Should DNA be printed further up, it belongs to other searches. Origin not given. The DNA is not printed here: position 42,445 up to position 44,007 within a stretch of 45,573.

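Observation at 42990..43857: CarB fused seamlessly to a DapF-like domain whose first catalytic cysteine is replaced by alanine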

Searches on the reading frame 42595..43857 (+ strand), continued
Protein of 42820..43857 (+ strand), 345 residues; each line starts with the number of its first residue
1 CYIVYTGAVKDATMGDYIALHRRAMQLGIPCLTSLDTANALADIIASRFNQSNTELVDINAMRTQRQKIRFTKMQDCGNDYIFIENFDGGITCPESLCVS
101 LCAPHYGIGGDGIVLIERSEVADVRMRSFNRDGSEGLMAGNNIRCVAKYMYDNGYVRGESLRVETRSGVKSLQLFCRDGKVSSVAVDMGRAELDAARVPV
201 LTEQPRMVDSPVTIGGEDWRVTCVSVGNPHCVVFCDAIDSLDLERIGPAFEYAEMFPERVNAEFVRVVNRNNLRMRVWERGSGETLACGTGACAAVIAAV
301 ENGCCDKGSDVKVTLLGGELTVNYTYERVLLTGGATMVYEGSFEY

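Call 23: search_protein_families(library=pfam, proteins=[P0125, P0122, P0124, P0126, P0181, P0184, P0206, P0224, P0142, P0121], max_evalue=0.00001)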
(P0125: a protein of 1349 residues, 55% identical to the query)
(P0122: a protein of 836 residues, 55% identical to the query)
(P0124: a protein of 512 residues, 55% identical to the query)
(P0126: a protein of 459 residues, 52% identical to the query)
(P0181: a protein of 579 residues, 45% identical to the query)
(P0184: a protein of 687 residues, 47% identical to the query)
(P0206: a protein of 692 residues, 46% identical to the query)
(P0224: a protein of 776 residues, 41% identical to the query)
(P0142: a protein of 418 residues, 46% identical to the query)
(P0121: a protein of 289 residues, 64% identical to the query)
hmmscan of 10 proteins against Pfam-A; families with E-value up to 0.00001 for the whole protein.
P0125 (1349 aa): 11 families
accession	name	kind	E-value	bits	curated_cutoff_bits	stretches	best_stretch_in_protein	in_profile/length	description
PF02786.22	CPSase_L_D2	-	3.5e-115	383.3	19.8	2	128-333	1-210/211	Carbamoyl-phosphate synthase L chain, ATP binding domain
PF25596.1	CPSase_L_D1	-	2.1e-96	318.3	27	2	7-125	2-118/118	Carbamoyl phosphate synthase preATP-grasp domain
PF01678.24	DAP_epimerase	-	3.5e-60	201.9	34.7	2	1227-1341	2-120/121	Diaminopimelate epimerase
PF02787.25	CPSase_L_D3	-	1.2e-23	83.3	26.6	1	425-498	4-79/80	Carbamoyl-phosphate synthetase large chain, oligomerisation domain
PF02142.27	MGS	-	5.1e-19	68.6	24.1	1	950-1037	1-94/94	MGS-like domain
PF07478.18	Dala_Dala_lig_C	-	6.7e-15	55.6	24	1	154-301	27-174/204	D-ala D-ala ligase C-terminus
PF02222.28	ATP-grasp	-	2.6e-11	43.9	27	0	674-838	2-163/179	ATP-grasp domain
PF15632.11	ATPgrasp_Ter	-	4.6e-11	43.1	29.1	1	741-864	3-111/131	ATP-grasp in the biosynthetic pathway with Ter operon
PF02655.19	ATP-grasp_3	-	5.3e-10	40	23.2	1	675-838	11-157/160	ATP-grasp domain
PF01071.24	GARS_A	-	6.2e-09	36.4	27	1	673-837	8-188/194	Phosphoribosylglycinamide synthetase, ATP-grasp (A) domain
PF05544.16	Pro_racemase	-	1.7e-06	27.8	27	1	1117-1226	56-170/325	Proline racemase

P0122 (836 aa): 9 families
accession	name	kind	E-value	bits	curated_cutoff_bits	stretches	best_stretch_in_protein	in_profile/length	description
PF01678.24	DAP_epimerase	-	7.4e-64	213.7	34.7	2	714-829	2-121/121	Diaminopimelate epimerase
PF25596.1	CPSase_L_D1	-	2e-47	160.3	27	1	42-153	2-117/118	Carbamoyl phosphate synthase preATP-grasp domain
PF02786.22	CPSase_L_D2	-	3e-35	122.1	19.8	1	157-357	1-209/211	Carbamoyl-phosphate synthase L chain, ATP binding domain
PF02142.27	MGS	-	8.6e-18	64.7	24.1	1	436-524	1-94/94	MGS-like domain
PF15632.11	ATPgrasp_Ter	-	4.6e-08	33.3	29.1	1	231-354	3-111/131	ATP-grasp in the biosynthetic pathway with Ter operon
PF02655.19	ATP-grasp_3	-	9.2e-08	32.8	23.2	1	165-328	11-157/160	ATP-grasp domain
PF07478.18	Dala_Dala_lig_C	-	5.7e-07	29.7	24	1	180-326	24-174/204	D-ala D-ala ligase C-terminus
PF01071.24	GARS_A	-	7.9e-07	29.5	27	1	164-297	9-153/194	Phosphoribosylglycinamide synthetase, ATP-grasp (A) domain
PF02222.28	ATP-grasp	-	9.9e-07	29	27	1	164-328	2-163/179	ATP-grasp domain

P0124 (512 aa): 2 families
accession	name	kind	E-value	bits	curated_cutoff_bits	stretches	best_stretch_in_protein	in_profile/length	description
PF01678.24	DAP_epimerase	-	3.1e-56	189.1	34.7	2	390-504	2-120/121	Diaminopimelate epimerase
PF02729.26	OTCace_N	-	1.4e-36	126.2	29.9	1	7-129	1-129/148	Aspartate/ornithine carbamoyltransferase, carbamoyl-P binding domain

P0126 (459 aa): 2 families
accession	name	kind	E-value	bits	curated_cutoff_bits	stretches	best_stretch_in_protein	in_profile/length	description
PF01678.24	DAP_epimerase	-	7.2e-47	158.9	34.7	2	337-450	2-119/121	Diaminopimelate epimerase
PF02142.27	MGS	-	7e-13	49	24.1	1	61-147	1-94/94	MGS-like domain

P0181 (579 aa): 3 families
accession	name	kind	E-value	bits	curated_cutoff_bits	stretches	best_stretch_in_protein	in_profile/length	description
PF01678.24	DAP_epimerase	-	2.9e-52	176.3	34.7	2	458-570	2-119/121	Diaminopimelate epimerase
PF02786.22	CPSase_L_D2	-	2.6e-13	50.4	19.8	1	9-98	119-210/211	Carbamoyl-phosphate synthase L chain, ATP binding domain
PF02142.27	MGS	-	8.6e-12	45.5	24.1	1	181-267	2-94/94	MGS-like domain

P0184 (687 aa): 1 family
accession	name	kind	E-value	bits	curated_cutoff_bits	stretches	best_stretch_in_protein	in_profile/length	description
PF01678.24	DAP_epimerase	-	2.6e-70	234.5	34.7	2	566-678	2-119/121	Diaminopimelate epimerase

P0206 (692 aa): 2 families
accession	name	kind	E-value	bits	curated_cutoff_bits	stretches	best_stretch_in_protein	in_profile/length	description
PF01678.24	DAP_epimerase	-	2e-49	167.1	34.7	2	418-543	1-121/121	Diaminopimelate epimerase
PF02786.22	CPSase_L_D2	-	2.4e-13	50.5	19.8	1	122-226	97-210/211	Carbamoyl-phosphate synthase L chain, ATP binding domain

P0224 (776 aa): 3 families
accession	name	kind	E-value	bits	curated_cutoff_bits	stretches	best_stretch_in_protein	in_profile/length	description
PF01678.24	DAP_epimerase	-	1e-50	171.3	34.7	2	5-125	1-118/121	Diaminopimelate epimerase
PF08245.18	Mur_ligase_M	-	7.5e-49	166.8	24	1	395-598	1-200/200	Mur ligase middle domain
PF02875.26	Mur_ligase_C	-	1.1e-32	113.9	28.4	1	619-746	1-127/127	Mur ligase, glutamate ligase domain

P0142 (418 aa): 2 families
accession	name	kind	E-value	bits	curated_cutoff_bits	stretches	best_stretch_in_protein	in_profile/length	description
PF01678.24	DAP_epimerase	-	2.1e-49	167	34.7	2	143-264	1-119/121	Diaminopimelate epimerase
PF02142.27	MGS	-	2.3e-17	63.3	24.1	1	18-105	1-94/94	MGS-like domain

P0121 (289 aa): 1 family
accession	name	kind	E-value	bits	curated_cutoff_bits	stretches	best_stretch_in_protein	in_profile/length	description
PF01678.24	DAP_epimerase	-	3.9e-57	192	34.7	2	167-282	2-121/121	Diaminopimelate epimerase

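Call 26: find_encoding_contigs(protein=P0124, flank=8000, max_places=4)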
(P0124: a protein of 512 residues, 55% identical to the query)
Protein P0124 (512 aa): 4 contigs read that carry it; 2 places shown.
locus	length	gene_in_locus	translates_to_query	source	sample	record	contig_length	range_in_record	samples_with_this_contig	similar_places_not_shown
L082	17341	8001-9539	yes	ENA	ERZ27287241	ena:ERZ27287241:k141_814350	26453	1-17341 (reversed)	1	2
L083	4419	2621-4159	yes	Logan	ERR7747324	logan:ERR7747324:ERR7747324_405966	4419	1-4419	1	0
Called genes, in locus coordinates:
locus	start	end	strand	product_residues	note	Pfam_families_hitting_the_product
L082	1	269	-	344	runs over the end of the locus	PF00953:Glycos_transf_4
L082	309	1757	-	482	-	PF08245:Mur_ligase_M, PF02875:Mur_ligase_C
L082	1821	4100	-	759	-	PF03717:PBP_dimer, PF00905:Transpeptidase, PF03793:PASTA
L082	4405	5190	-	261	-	-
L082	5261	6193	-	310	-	PF01795:Methyltransf_5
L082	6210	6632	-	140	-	PF02381:MraZ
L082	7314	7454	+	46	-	-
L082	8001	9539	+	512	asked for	PF02729:OTCace_N, PF01678:DAP_epimerase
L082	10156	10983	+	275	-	PF10609:ParA, PF01656:CbiA, PF13614:AAA_31 (faint)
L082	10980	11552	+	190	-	PF00929:RNase_T, PF13482:RNase_H_2 (weak)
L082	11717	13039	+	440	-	PF00999:Na_H_Exchanger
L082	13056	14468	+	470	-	PF00224:PK, PF02887:PK_C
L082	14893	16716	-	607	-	PF13522:GATase_6, PF13537:GATase_7, PF01380:SIS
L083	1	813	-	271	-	?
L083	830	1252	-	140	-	PF02381:MraZ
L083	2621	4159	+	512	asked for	PF02729:OTCace_N, PF01678:DAP_epimerase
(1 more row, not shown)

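Call 27: find_encoding_contigs(protein=P0125, flank=10000, max_places=4)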
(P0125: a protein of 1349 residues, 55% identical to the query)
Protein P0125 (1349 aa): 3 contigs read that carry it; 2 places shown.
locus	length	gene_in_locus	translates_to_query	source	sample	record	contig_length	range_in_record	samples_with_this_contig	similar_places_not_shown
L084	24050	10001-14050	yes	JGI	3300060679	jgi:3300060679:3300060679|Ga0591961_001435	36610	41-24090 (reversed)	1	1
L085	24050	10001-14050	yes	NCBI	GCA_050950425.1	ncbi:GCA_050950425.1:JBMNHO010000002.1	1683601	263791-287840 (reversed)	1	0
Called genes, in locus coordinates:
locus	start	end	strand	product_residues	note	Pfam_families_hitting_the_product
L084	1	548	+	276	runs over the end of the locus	-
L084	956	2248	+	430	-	PF00275:EPSP_synthase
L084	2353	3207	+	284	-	PF00753:Lactamase_B, PF23023:Anti-Pycsar_Apyc1, PF12706:Lactamase_B_2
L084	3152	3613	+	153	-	PF02590:SPOUT_MTase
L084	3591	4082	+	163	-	-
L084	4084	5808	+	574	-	PF02878:PGM_PMM_I, PF02879:PGM_PMM_II, PF02880:PGM_PMM_III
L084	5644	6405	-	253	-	-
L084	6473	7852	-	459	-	PF05977:MFS_3, PF07690:MFS_1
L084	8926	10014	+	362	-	PF00988:CPSase_sm_chain, PF00117:GATase, PF07722:Peptidase_C26 (faint)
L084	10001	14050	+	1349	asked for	PF25596:CPSase_L_D1, PF02786:CPSase_L_D2, PF07478:Dala_Dala_lig_C, PF02787:CPSase_L_D3, PF25596:CPSase_L_D1, PF02786:CPSase_L_D2, PF02142:MGS, PF01678:DAP_epimerase, +6 more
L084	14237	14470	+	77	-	-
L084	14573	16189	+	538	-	PF03323:GerA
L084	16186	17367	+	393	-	PF25198:Spore_GerAC_N, PF05504:Spore_GerAC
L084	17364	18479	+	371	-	PF03845:Spore_permease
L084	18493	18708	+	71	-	-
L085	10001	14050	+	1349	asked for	PF25596:CPSase_L_D1, PF02786:CPSase_L_D2, PF07478:Dala_Dala_lig_C, PF02787:CPSase_L_D3, PF25596:CPSase_L_D1, PF02786:CPSase_L_D2, PF02142:MGS, PF01678:DAP_epimerase, +6 more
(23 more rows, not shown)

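Call 45: list_cluster_members(proteins=[P0128, P0129, P0130, P0132, P0133, P0134, P0136, P0137, P0139, P0141])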
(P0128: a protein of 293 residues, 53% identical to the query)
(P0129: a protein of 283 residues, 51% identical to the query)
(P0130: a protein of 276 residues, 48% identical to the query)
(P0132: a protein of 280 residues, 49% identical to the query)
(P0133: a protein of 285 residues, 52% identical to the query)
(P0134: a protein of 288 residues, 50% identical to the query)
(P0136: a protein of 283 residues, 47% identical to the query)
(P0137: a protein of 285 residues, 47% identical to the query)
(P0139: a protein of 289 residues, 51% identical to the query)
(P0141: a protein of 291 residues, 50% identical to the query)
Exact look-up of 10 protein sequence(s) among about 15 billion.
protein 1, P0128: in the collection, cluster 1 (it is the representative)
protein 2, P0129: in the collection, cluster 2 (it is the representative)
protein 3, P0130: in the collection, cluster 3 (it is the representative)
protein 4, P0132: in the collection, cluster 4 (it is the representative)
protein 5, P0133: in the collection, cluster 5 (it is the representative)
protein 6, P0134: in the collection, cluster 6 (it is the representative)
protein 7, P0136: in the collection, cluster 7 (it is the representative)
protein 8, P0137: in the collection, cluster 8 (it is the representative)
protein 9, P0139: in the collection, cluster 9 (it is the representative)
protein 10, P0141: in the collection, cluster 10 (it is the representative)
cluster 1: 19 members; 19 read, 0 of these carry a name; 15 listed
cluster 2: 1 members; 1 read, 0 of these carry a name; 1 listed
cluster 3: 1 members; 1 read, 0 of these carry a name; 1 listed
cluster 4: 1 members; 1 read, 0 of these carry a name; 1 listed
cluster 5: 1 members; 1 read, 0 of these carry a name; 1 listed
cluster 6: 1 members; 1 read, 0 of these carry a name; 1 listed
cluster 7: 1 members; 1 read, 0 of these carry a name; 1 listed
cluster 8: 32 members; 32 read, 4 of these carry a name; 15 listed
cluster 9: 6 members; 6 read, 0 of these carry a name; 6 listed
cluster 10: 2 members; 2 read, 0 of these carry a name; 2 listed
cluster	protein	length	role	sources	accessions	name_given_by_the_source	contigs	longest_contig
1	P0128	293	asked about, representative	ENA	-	-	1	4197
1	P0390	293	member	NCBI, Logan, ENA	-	-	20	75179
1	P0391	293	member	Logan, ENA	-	-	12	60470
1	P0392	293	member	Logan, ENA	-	-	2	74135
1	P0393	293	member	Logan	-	-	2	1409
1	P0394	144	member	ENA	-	-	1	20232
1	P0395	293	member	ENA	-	-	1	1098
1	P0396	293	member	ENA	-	-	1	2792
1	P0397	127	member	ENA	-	-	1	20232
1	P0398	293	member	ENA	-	-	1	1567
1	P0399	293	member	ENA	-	-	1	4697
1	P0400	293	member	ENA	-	-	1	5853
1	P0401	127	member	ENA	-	-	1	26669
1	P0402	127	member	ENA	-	-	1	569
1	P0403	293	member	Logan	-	-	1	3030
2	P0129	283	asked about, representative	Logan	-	-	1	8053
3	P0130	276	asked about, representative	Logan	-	-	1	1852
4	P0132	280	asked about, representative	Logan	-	-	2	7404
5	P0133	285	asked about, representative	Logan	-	-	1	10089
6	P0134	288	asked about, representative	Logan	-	-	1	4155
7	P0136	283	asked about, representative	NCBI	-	-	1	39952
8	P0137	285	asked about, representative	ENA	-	-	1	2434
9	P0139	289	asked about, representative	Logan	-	-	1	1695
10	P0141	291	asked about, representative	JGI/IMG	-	-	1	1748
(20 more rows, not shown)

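Call 46: find_encoding_contigs(protein=P0390, flank=5000, max_places=10)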
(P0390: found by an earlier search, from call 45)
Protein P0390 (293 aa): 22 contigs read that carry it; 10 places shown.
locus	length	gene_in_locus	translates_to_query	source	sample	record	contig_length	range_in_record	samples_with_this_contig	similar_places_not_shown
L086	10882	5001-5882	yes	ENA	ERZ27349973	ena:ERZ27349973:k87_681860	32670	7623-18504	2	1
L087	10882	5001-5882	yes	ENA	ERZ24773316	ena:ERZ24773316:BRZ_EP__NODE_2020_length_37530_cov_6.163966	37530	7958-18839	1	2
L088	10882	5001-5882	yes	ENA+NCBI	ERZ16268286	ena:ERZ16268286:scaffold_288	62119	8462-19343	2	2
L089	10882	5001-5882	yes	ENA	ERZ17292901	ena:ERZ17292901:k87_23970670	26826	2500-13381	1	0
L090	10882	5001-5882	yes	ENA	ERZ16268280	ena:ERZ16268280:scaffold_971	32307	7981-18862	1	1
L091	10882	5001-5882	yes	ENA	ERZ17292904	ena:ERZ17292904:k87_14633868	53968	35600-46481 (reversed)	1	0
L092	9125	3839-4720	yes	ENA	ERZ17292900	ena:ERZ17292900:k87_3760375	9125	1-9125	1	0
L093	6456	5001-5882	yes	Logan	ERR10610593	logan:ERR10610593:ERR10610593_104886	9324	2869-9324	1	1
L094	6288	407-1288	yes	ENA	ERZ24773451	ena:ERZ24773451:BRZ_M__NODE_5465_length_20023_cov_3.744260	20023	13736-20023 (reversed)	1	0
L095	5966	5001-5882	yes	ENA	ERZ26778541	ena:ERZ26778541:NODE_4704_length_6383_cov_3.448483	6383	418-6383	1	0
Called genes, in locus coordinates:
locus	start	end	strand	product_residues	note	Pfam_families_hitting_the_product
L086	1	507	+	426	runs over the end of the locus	PF00709:Adenylsucc_synt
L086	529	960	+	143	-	PF12797:Fer4_2 (faint), PF12837:Fer4_6 (faint), PF12838:Fer4_7 (faint), PF13187:Fer4_9 (faint), PF13247:Fer4_11, PF00037:Fer4 (weak)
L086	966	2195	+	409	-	PF07992:Pyr_redox_2, PF00070:Pyr_redox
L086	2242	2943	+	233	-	PF01493:GXGXG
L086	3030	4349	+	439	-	PF03951:Gln-synt_N, PF00120:Gln-synt_C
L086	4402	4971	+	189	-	PF03861:ANTAR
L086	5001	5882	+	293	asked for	PF01678:DAP_epimerase, PF05544:Pro_racemase (faint), PF01678:DAP_epimerase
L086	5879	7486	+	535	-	PF06418:CTP_synth_N, PF00117:GATase, PF07722:Peptidase_C26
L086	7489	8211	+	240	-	PF02540:NAD_synthase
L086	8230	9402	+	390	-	PF00155:Aminotran_1_2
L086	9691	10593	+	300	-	PF13531:SBP_bac_11 (weak), PF12849:PBP_like_2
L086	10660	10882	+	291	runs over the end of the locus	PF00528:BPD_transp_1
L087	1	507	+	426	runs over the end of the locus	PF00709:Adenylsucc_synt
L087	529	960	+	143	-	PF12797:Fer4_2 (faint), PF12837:Fer4_6 (faint), PF12838:Fer4_7 (faint), PF13187:Fer4_9 (faint), PF13247:Fer4_11, PF00037:Fer4 (weak)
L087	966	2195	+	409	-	PF07992:Pyr_redox_2, PF00070:Pyr_redox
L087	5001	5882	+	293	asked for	PF01678:DAP_epimerase, PF05544:Pro_racemase (faint), PF01678:DAP_epimerase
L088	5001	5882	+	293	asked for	PF01678:DAP_epimerase, PF05544:Pro_racemase (faint), PF01678:DAP_epimerase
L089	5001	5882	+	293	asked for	PF01678:DAP_epimerase, PF05544:Pro_racemase (faint), PF01678:DAP_epimerase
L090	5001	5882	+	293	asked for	PF01678:DAP_epimerase, PF05544:Pro_racemase (faint), PF01678:DAP_epimerase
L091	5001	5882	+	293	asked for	PF01678:DAP_epimerase, PF05544:Pro_racemase (faint), PF01678:DAP_epimerase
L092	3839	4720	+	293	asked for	PF01678:DAP_epimerase, PF05544:Pro_racemase (faint), PF01678:DAP_epimerase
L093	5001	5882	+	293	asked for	PF01678:DAP_epimerase, PF05544:Pro_racemase (faint), PF01678:DAP_epimerase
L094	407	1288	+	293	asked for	PF01678:DAP_epimerase, PF05544:Pro_racemase (faint), PF01678:DAP_epimerase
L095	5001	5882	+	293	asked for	PF01678:DAP_epimerase, PF05544:Pro_racemase (faint), PF01678:DAP_epimerase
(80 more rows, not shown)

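Call 51: predict_structure(alignment_id=A2)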
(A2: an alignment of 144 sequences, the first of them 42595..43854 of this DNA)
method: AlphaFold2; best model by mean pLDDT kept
length: 420 residues; sequences in the alignment: 144
mean_pLDDT: 89.4   pTM: 0.67
mean pLDDT of the five models: 89.4, 88.8, 88.7, 87.3, 86.6
residues with pLDDT >= 90: 277; 70-90: 110; 50-70: 31; < 50: 2
segments of 3 or more residues with pLDDT < 50: none
pLDDT, mean of each block of 10 residues (from residue 1): 64 89 91 92 92 90 88 90 65 83 88 86 67 60 91 90 90 76 82 97 90 92 97 96 96 96 94 89 96 97 95 94 95 95 98 90 95 98 97 96 96 91
secondary structure, 60 per line:
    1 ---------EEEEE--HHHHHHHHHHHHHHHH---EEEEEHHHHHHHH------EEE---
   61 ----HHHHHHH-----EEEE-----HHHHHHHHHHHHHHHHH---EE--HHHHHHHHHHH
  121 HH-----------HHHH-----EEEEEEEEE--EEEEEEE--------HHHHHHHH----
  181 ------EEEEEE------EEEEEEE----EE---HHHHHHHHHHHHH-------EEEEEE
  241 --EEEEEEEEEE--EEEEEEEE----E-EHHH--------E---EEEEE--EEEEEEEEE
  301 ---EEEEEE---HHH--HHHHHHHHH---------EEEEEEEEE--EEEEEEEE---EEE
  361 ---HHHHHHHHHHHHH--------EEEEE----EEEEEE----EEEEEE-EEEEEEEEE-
elements in order: E10-14 H17-32 E36-40 H41-48 E55-57 H65-71 E77-80 H86-102 H110-122 H134-137 E143-151 E154-160 H169-176 E187-192 E199-205 H215-227 E235-240 E243-252 E255-262 E285-289 E292-300 E304-309 H318-326 E336-344 E347-354 E358-360 H364-376 E385-389 E394-399 E404-409 E411-419
